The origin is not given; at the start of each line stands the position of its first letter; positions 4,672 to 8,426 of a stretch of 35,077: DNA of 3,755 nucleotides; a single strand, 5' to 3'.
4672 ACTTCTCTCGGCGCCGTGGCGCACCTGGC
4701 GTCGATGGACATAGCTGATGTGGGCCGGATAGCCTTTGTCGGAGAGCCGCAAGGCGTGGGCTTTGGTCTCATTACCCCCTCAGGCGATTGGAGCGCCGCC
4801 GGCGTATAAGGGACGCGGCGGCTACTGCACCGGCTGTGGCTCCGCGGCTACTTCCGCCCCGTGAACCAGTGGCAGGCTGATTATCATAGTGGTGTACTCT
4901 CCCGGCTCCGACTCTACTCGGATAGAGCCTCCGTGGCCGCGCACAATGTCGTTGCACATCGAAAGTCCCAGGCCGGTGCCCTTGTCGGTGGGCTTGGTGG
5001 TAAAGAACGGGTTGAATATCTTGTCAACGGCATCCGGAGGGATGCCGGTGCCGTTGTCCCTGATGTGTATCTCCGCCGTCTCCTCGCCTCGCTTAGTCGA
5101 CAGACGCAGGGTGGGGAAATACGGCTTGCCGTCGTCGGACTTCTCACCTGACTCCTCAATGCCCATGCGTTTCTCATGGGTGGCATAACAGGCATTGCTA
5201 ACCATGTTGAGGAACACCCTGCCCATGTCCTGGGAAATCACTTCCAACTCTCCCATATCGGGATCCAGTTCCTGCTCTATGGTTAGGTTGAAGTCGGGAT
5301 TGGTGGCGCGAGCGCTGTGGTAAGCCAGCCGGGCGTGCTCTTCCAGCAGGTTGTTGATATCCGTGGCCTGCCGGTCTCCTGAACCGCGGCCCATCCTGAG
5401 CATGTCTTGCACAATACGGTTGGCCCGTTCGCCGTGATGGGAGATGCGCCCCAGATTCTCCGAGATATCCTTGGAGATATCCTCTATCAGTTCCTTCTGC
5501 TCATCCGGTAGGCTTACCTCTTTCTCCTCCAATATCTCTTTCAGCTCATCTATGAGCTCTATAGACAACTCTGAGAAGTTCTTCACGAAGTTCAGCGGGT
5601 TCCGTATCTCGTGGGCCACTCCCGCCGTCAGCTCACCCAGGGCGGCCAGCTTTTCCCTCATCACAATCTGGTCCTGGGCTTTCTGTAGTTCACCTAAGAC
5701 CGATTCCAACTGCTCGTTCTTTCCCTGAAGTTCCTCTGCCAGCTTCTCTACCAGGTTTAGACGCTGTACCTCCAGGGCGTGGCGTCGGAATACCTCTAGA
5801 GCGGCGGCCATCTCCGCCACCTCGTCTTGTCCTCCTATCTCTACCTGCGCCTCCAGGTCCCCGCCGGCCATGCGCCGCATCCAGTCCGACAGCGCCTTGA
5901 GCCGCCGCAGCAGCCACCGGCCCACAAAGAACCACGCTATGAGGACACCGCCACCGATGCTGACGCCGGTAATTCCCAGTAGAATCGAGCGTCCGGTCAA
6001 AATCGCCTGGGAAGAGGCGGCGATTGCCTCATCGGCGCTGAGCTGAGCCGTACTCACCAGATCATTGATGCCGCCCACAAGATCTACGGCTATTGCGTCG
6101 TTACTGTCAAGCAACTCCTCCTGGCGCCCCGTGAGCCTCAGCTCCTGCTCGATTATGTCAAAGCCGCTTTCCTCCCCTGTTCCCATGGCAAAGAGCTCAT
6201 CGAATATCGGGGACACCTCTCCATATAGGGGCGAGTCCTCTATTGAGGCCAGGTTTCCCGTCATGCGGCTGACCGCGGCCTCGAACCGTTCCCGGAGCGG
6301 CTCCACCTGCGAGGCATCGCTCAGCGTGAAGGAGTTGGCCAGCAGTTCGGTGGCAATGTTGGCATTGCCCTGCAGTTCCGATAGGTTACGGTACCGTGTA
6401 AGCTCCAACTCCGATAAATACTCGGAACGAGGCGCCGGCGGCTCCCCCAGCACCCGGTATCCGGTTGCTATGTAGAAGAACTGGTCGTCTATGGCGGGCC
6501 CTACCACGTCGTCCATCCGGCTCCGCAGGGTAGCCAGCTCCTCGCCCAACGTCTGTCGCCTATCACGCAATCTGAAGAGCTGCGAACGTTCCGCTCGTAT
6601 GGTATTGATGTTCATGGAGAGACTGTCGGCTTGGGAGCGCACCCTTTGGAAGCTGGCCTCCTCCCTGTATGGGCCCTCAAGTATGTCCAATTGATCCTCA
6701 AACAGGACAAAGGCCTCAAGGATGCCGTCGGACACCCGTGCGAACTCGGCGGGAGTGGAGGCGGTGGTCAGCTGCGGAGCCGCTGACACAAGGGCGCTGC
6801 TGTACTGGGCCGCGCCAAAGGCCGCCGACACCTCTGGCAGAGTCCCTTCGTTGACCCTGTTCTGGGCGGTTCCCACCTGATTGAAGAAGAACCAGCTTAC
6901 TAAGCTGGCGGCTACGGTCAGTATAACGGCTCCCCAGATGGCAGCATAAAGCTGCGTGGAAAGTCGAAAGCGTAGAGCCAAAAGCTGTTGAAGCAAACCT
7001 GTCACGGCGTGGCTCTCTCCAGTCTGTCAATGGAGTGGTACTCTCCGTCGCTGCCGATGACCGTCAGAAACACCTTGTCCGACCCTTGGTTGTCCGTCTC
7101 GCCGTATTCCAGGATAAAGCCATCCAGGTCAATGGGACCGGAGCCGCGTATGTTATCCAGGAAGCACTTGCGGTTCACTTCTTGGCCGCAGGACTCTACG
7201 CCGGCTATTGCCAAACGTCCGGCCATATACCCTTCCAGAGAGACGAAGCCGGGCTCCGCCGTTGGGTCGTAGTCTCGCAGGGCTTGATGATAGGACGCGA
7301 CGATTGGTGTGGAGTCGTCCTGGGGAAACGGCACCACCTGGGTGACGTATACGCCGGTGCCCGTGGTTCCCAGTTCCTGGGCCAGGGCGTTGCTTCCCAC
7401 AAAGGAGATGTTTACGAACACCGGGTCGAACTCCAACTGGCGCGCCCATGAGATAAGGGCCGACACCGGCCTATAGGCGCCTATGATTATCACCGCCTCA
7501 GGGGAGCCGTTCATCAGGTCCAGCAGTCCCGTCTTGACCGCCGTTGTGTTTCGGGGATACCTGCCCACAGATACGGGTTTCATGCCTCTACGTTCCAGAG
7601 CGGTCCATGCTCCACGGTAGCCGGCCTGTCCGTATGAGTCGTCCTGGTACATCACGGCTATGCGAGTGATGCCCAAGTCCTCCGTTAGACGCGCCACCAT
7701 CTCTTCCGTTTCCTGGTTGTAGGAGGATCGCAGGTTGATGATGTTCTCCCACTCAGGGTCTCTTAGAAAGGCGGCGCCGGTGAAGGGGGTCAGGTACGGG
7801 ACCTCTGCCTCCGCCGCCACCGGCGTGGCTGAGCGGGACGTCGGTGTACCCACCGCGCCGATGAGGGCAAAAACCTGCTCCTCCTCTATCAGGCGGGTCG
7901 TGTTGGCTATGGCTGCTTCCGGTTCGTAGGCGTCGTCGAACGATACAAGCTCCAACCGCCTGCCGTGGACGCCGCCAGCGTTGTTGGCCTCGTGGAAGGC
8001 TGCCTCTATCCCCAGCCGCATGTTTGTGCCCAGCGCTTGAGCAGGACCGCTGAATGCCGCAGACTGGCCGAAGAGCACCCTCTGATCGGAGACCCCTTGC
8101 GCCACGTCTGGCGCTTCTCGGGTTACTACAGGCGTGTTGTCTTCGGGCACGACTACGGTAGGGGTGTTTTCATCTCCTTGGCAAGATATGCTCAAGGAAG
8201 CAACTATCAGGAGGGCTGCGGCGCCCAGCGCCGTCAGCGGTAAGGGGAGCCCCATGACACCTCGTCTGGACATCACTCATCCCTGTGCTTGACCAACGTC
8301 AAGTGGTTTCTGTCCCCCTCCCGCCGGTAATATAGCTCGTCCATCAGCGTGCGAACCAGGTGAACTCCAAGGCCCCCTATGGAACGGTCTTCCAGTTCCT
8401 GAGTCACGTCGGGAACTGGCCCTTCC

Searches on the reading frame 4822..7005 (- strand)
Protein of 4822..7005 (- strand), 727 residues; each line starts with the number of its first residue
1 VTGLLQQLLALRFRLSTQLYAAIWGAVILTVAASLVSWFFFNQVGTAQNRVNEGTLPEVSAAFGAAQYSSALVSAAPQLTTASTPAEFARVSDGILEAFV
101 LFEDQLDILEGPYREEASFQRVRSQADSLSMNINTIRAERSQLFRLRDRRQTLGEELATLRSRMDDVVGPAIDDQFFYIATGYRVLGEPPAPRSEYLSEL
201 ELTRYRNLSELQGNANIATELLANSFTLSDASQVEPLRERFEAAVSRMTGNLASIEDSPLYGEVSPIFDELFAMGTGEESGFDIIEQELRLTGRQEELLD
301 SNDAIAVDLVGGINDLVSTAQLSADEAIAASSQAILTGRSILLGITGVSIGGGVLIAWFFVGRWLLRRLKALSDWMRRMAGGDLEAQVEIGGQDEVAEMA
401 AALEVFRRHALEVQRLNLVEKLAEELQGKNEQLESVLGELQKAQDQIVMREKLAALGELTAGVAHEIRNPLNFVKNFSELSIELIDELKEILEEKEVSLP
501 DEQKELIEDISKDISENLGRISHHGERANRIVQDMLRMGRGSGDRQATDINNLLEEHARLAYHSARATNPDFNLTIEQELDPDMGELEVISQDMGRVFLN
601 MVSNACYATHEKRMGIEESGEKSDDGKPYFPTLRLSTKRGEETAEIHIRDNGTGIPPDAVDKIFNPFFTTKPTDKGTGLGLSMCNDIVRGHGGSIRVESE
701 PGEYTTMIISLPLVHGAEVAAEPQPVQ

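Call 71: search_protein_families(library=pfam, proteins=[window:4822-7005:-], max_evalue=0.001)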
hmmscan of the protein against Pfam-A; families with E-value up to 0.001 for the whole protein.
window:4822-7005:- (727 aa): 5 families
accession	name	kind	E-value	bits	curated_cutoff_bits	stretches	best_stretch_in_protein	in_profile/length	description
PF02518.31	HATPase_c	-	7.6e-23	81.5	26.4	1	593-713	5-109/111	Histidine kinase-, DNA gyrase B-, and HSP90-like ATPase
PF00672.30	HAMP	-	4.5e-12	46.5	25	1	360-408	1-49/53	HAMP domain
PF00512.31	HisKA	-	2.2e-09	37.6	26.9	1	456-540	2-62/66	His Kinase A (phospho-acceptor) domain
PF25623.1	T4_CASP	-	9.6e-06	25.8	27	0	479-529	98-148/247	T4-phage like capsid assembly scaffolding protein family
PF21689.3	TorS_sensor_domain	-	0.00021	21.3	27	0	197-321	150-270/275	Sensor protein TorS, sensor domain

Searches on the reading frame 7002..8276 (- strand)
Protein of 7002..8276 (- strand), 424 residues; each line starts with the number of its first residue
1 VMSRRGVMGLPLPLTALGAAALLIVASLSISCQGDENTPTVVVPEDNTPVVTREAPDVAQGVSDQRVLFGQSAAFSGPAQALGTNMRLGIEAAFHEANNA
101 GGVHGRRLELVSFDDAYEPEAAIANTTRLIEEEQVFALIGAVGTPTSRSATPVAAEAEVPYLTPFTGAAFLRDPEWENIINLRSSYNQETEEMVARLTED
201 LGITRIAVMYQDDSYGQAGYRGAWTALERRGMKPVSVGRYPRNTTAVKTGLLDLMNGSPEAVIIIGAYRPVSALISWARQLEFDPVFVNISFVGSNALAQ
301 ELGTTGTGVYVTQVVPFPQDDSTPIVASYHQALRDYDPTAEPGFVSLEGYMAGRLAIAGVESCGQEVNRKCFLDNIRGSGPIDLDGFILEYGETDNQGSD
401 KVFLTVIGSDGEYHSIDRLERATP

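Call 71: search_protein_families(library=pfam, proteins=[window:7002-8276:-], max_evalue=0.001)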
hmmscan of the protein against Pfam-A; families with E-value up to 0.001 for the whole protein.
window:7002-8276:- (424 aa): 3 families
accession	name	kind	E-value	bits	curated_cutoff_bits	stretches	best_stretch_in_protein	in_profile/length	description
PF13458.12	Peripla_BP_6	-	2.6e-54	185.6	31.7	1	70-411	5-342/343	Periplasmic binding protein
PF01094.35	ANF_receptor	-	2.9e-13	50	25.4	1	89-288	5-210/353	Receptor family ligand binding region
PF13433.12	Peripla_BP_5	-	6.4e-08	32.5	27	1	76-238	10-168/363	Periplasmic binding protein domain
